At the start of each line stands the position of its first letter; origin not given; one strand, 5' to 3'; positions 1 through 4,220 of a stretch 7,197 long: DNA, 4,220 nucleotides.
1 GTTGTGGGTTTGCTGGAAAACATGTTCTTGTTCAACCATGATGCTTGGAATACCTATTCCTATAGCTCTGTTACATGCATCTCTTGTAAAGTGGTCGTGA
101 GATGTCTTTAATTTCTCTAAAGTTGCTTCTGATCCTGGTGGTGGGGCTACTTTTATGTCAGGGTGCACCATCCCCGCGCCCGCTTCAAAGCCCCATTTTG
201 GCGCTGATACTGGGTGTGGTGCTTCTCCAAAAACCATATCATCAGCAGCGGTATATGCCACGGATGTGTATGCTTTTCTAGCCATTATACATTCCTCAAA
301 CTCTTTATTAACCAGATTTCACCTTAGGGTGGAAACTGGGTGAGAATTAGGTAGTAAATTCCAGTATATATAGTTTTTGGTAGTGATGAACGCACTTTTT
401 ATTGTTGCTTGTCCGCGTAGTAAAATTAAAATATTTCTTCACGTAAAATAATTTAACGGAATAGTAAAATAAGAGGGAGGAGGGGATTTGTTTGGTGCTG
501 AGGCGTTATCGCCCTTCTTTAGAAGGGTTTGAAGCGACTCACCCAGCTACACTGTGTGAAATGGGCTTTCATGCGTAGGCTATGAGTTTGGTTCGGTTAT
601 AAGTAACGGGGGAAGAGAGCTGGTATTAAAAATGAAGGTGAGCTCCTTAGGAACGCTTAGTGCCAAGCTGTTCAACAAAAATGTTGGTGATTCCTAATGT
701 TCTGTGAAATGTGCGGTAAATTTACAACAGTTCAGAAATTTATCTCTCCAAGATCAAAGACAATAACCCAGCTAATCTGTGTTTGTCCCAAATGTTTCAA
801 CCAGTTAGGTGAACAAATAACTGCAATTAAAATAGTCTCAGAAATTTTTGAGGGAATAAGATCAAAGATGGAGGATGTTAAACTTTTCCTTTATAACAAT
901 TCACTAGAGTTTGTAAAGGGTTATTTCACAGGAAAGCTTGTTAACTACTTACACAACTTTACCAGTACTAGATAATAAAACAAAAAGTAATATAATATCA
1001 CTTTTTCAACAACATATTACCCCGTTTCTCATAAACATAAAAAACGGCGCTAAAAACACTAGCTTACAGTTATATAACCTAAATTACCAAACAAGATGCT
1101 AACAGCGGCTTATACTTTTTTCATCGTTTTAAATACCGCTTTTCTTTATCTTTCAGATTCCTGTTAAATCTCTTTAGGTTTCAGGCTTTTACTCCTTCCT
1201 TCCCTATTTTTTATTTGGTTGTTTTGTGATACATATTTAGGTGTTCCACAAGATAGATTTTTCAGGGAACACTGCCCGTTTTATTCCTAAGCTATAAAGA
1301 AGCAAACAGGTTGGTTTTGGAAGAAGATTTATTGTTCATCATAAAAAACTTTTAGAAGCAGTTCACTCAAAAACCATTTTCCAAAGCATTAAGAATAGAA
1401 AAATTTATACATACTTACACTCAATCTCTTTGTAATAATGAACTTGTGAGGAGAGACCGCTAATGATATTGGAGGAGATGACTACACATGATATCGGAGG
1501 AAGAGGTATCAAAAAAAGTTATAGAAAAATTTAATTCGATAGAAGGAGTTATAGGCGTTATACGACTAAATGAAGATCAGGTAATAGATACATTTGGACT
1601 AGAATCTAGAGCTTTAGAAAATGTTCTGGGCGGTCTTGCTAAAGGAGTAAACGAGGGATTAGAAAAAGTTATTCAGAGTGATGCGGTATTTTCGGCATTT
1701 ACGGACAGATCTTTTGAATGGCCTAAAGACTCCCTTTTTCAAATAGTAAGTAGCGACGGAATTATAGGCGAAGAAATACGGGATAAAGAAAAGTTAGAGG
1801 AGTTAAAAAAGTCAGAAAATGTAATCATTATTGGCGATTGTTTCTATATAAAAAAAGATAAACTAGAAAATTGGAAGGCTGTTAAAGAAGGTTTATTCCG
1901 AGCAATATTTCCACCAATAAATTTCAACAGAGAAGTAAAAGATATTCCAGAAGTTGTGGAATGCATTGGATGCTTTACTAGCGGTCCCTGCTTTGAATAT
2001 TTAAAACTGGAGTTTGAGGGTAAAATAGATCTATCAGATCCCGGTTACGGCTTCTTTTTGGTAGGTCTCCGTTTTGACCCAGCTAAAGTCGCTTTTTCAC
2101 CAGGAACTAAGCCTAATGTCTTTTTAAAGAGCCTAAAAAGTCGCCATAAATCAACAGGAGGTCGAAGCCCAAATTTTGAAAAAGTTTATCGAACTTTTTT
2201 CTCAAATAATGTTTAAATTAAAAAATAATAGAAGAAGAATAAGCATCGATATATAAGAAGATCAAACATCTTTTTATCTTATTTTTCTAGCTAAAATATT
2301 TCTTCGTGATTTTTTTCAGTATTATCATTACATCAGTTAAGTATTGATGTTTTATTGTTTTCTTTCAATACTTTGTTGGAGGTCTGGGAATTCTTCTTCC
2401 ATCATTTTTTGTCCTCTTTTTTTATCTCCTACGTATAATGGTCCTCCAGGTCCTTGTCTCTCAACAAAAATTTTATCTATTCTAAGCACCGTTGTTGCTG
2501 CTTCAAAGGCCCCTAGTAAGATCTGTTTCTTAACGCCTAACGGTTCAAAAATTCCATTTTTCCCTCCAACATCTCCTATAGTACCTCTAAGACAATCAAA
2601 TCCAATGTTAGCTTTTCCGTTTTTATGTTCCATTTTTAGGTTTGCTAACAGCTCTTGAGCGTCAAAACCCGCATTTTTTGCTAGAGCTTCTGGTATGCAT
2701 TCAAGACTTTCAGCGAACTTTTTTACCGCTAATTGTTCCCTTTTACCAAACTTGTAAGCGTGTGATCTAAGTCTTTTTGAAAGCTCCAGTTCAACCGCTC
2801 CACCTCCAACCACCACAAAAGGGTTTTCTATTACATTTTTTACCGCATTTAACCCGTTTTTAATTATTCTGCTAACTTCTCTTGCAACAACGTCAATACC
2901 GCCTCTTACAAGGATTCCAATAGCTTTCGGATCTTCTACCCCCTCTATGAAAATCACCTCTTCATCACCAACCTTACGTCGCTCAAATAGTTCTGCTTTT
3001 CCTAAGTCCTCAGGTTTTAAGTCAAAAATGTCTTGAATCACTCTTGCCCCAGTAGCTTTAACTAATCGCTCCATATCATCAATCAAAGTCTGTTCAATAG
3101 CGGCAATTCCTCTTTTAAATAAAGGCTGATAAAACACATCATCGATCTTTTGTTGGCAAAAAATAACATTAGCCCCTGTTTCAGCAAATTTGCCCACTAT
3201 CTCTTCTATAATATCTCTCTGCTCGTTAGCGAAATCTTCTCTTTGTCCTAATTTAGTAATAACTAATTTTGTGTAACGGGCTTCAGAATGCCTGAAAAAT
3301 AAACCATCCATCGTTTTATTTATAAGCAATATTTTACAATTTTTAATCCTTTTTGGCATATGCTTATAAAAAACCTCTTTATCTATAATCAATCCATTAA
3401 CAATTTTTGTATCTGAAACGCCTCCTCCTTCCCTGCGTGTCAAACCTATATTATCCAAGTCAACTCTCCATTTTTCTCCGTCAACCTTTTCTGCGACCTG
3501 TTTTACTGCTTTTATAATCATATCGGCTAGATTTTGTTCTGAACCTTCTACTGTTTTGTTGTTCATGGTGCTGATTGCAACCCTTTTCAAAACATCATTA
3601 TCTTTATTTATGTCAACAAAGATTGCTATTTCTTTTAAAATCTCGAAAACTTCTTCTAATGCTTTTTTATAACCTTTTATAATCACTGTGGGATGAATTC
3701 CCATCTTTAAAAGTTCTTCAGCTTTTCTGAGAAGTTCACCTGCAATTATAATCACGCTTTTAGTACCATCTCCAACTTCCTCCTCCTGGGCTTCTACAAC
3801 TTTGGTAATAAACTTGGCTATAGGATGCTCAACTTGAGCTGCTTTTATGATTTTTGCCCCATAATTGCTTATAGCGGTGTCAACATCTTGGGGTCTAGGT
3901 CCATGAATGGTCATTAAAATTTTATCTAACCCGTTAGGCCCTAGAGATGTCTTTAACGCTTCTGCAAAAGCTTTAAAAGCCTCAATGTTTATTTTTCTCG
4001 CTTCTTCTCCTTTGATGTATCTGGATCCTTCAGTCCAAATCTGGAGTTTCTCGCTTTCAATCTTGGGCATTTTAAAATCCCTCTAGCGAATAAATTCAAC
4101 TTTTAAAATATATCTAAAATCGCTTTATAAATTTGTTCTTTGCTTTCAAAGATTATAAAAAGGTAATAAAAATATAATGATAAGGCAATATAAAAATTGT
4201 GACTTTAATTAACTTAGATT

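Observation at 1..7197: Candidate undescribed system: split mtaB / mtaC-mtaA locus with accessory assembly factors and a peptide-mimic regulator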

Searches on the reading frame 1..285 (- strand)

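Call 3: search_protein_families(library=pfam, proteins=[window:1-285:-], max_evalue=0.01)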
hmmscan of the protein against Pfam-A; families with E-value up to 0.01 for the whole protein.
window:1-285:- (95 aa): 1 family
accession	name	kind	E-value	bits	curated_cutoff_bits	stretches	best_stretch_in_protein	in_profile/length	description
PF12176.13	MtaB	-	4.6e-25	88.8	25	1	4-95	2-92/460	Methanol-cobalamin methyltransferase B subunit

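Call 4: search_protein_families(library=ncbifam, proteins=[window:1-285:-], max_evalue=0.01)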
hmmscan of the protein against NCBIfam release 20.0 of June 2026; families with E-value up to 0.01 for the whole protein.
window:1-285:- (95 aa): 1 family
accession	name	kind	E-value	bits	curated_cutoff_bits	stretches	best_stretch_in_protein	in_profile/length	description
NF040651.2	MtaB_Meth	equivalog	5.7e-28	97.9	720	1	4-95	2-92/460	methanol--corrinoid protein co-methyltransferase MtaB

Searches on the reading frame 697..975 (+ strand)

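Call 3: search_protein_families(library=pfam, proteins=[window:697-975:+], max_evalue=0.01)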
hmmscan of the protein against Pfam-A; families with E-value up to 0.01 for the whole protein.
window:697-975:+ (92 aa): 1 family
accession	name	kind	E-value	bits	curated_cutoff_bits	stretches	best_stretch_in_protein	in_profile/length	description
PF21319.3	zf-FCS_1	-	0.0031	18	26.6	1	3-17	3-17/31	Zinc finger, FCS-type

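Call 4: search_protein_families(library=ncbifam, proteins=[window:697-975:+], max_evalue=0.01)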
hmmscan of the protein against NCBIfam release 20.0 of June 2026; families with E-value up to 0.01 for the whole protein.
window:697-975:+ (92 aa): 1 family
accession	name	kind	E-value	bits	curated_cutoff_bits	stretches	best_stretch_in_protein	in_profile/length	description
TIGR00270.2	TIGR00270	equivalog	0.0065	16.3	110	1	3-49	2-44/159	multiprotein bridging factor aMBF1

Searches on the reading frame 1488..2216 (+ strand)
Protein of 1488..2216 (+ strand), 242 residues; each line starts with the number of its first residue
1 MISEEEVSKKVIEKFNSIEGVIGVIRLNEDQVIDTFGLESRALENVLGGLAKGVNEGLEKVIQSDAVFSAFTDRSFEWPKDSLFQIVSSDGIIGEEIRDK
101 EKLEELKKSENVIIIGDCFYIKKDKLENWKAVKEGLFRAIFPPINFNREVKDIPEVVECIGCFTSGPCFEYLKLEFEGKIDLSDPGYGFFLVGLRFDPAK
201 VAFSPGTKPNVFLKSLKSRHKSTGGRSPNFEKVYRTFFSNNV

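Call 3: search_protein_families(library=pfam, proteins=[window:1488-2216:+], max_evalue=0.01)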
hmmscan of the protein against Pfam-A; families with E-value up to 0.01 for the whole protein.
window:1488-2216:+ (242 aa): 0 families

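Call 4: search_protein_families(library=ncbifam, proteins=[window:1488-2216:+], max_evalue=0.01)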
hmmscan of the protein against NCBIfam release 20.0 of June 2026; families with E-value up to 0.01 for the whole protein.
window:1488-2216:+ (242 aa): 0 families

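Call 52: predict_structure(alignment_id=A2)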
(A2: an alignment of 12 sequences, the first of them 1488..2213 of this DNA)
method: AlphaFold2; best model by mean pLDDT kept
length: 242 residues; sequences in the alignment: 12
mean_pLDDT: 84.1   pTM: 0.81
mean pLDDT of the five models: 84.1, 82.4, 80.2, 78.6, 77.6
residues with pLDDT >= 90: 113; 70-90: 91; 50-70: 32; < 50: 6
segments of 3 or more residues with pLDDT < 50: 222-224
pLDDT, mean of each block of 10 residues (from residue 1): 93 95 91 89 77 88 92 89 86 89 91 90 75 71 93 95 90 86 78 94 68 52 68 84 40
secondary structure, 60 per line:
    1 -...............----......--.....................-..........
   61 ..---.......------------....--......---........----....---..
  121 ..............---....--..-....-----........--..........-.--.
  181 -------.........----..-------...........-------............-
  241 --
elements in order: H4-16 E21-26 H29-45 E51-55 H56-62 E66-72 E85-88 E91-96 H100-107 E112-115 E119-122 H123-134 E138-141 H147-150 E156-163 H166-175 E188-196 H210-220 H228-239

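Call 57: fold_search(model_id=the predicted structure, library=pdb)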
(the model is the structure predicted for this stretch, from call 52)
No match with E <= 0.001 here; weaker rows may still be real.
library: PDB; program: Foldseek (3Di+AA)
matches with E <= 10: 500; with E <= 0.001: 0
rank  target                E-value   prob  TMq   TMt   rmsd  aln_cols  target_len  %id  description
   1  3h3q_B                1.5e-01  0.02  0.10  0.10  20.2       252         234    9  Crystal structure of the CERT START domain in complex with HPA-13 (released 2010-03-02)
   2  4ckl_B                1.5e-01  0.03  0.13  0.09  23.2       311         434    9  Structure of 55 kDa N-terminal domain of E. coli DNA gyrase A subunit with simocyclinone D8 bound (released 2014-03-12)
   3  6p8t_B                1.6e-01  0.03  0.13  0.06  17.7       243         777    8  Acinetobacter baumannii tRNA synthetase in complex with compound 1 (released 2020-11-18)
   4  9ibn_A                2.1e-01  0.02  0.10  0.09  20.1       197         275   12  Crystal structure of the peptidyl-prolyl isomerase (PPIase) from E. faecium (released 2025-07-16)
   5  3e85                  2.4e-01  0.04  0.12  0.17  18.3       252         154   10  Crystal Structure of Pathogenesis-related Protein LlPR-10.2B from yellow lupine in complex with Diphenylurea (released 2009-03-03)
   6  4y15_A                2.7e-01  0.06  0.15  0.15  17.1       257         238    7  SdiA in complex with 3-oxo-C6-homoserine lactone (released 2015-04-08)
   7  1ge9_MODEL_1_A        3.0e-01  0.06  0.15  0.18  16.9       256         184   10  SOLUTION STRUCTURE OF THE RIBOSOME RECYCLING FACTOR (released 2001-05-16)
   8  4caa_A                3.0e-01  0.03  0.15  0.12  17.3       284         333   10  CLEAVED ANTICHYMOTRYPSIN T345R (released 1998-02-25)
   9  4ddq_E                3.0e-01  0.06  0.14  0.09  12.4       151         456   15  Structural plasticity of the Bacillus subtilis GyrA homodimer (released 2013-02-13)
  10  5d08_B                3.0e-01  0.08  0.23  0.16  18.1       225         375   12  Crystal structure of selenomethionine-labeled epoxyqueuosine reductase (released 2016-09-28)
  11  5uu6_D                3.0e-01  0.15  0.28  0.29  17.1       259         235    9  The crystal structure of nitroreductase A from Vibrio parahaemolyticus RIMD 2210633 (released 2017-03-01)
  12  6wty_E                3.0e-01  0.03  0.11  0.11  19.8       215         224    9  Plasmodium vivax reticulocyte binding protein 2b (PvRBP2b) bound to human monoclonal antibody 253245 (released 2021-01-27)
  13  7qoj_F                3.0e-01  0.03  0.14  0.14  18.1       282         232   10  Tail barrel assembly of the phicrAss001 virion with C12 symmetry imposed (released 2023-03-29)
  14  6zqa_CL               3.2e-01  0.03  0.13  0.05  27.6       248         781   11  Cryo-EM structure of the 90S pre-ribosome from Saccharomyces cerevisiae, state A (Poly-Ala) (released 2020-09-23)
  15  7u05_K                3.2e-01  0.03  0.10  0.13  17.0       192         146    9  Structure of the yeast TRAPPII-Rab11/Ypt32 complex in the closed/closed state (composite structure) (released 2022-04-27)
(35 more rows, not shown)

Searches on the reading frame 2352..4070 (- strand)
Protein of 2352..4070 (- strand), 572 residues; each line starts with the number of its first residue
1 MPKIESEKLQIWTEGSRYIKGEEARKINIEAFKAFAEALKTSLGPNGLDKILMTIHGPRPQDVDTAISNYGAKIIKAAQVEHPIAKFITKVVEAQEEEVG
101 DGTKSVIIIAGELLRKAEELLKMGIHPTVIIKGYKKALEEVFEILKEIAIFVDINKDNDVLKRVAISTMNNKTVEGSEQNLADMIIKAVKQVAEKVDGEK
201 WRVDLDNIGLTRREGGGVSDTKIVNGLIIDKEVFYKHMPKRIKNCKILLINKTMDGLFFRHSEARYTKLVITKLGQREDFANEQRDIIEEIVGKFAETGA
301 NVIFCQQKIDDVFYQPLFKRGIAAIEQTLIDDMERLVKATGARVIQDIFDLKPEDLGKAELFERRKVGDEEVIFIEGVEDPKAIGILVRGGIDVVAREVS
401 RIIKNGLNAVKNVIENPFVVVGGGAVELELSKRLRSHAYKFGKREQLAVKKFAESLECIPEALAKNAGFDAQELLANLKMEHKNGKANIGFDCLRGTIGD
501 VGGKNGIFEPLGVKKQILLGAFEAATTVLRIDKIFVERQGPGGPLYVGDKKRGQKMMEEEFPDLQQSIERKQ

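Call 3: search_protein_families(library=pfam, proteins=[window:2352-4070:-], max_evalue=0.01)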
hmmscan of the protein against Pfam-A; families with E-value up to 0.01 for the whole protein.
window:2352-4070:- (572 aa): 1 family
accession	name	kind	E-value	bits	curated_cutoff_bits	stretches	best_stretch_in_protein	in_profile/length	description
PF00118.29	Cpn60_TCP1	-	2.4e-148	495.3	34.3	1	36-537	2-488/490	TCP-1/cpn60 chaperonin family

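Call 4: search_protein_families(library=ncbifam, proteins=[window:2352-4070:-], max_evalue=0.01)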
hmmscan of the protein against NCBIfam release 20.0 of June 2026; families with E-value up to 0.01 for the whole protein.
window:2352-4070:- (572 aa): 17 families
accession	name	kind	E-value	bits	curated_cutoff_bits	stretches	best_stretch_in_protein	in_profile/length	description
NF041082.2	thermosome_alpha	equivalog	1.7e-161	538.6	450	1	10-534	4-515/519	thermosome subunit alpha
NF041083.2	thermosome_beta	equivalog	7.6e-160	533.3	400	1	11-535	5-517/520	thermosome subunit beta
TIGR02339.1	thermosome_arch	subfamily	9.3e-159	529.5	671.1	1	11-535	4-518/521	thermosome subunit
TIGR02340.1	chap_CCT_alpha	equivalog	3.8e-103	346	800.2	1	19-534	8-526/536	T-complex protein 1 subunit alpha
TIGR02345.1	chap_CCT_eta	equivalog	5.5e-102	341.7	669.2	1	27-536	22-519/523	T-complex protein 1 subunit eta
TIGR02343.1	chap_CCT_epsi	equivalog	1.6e-99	333.9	710.5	1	18-536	22-530/532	T-complex protein 1 subunit epsilon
TIGR02344.1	chap_CCT_gamma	equivalog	3.7e-99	332.6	553.45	1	19-535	12-520/526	T-complex protein 1 subunit gamma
TIGR02342.1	chap_CCT_delta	equivalog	1.5e-94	317.4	695.35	1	20-536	6-515/517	T-complex protein 1 subunit delta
TIGR02346.1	chap_CCT_theta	equivalog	3.4e-89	299.7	455.9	1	10-544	4-525/531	T-complex protein 1 subunit theta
TIGR02347.1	chap_CCT_zeta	equivalog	2e-86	290.7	587.15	1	17-535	10-523/531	T-complex protein 1 subunit zeta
TIGR02341.1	chap_CCT_beta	equivalog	4.3e-81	273.1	522.15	1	10-535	1-512/519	T-complex protein 1 subunit beta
NF009487.0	PRK12849.1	subfamily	6.8e-23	80.7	352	2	22-193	9-169/543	chaperonin GroEL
NF000592.1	PRK00013.1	subfamily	2.5e-19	69.1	397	2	21-192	7-167/524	chaperonin GroEL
TIGR02348.1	GroEL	equivalog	1.8e-18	66.4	582.1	2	22-194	8-169/526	chaperonin GroEL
NF009488.0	PRK12850.1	subfamily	1.3e-16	60.2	475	2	22-193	10-170/544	chaperonin GroEL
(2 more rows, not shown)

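Call 63: find_homologous_proteins(query=window:2352-4067:-, max_evalue=1e-30)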
Query window:2352-4067:- (571 aa): 1529 proteins with E <= 1e-30 among 8000 candidates; the best 120 are listed.
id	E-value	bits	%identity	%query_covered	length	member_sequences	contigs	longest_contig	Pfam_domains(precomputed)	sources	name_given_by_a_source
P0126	0.0e+0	1175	95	100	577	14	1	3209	PF00118.30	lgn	-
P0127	0.0e+0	1096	89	98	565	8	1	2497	PF00118.30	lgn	-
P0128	0.0e+0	1066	87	98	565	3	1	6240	PF00118.30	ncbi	-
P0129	2.8e-132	460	44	92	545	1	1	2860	PF00118.30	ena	-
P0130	2.2e-131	458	45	93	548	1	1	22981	PF00118.30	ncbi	ncbi:thermosome subunit beta [Geoglobus sp.]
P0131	1.5e-130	455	45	93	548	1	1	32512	PF00118.30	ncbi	ncbi:thermosome subunit beta [Geoglobus sp.]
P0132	1.6e-130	455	46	92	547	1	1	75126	PF00118.30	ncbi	-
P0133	2.1e-130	454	44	93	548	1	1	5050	PF00118.30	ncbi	-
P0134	2.1e-130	454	45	92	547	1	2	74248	PF00118.30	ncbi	-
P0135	2.4e-130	454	45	93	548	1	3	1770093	PF00118.30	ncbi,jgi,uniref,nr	ncbi:thermosome subunit [Geoglobus ahangari]|uniref:Thermosome subunit n=1 Tax=Geoglobus ahangari Ta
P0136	4.4e-130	453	46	92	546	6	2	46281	PF00118.30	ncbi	-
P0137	1.4e-129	452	44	94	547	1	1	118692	PF00118.30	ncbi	-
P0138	2.4e-129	451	44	92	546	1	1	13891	PF00118.30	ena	-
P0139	2.6e-129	451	44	92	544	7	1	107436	PF00118.30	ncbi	ncbi:MAG: thermosome subunit beta [Candidatus Asgardarchaeia archaeon]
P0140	2.9e-129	451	45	92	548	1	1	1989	PF00118.30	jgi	-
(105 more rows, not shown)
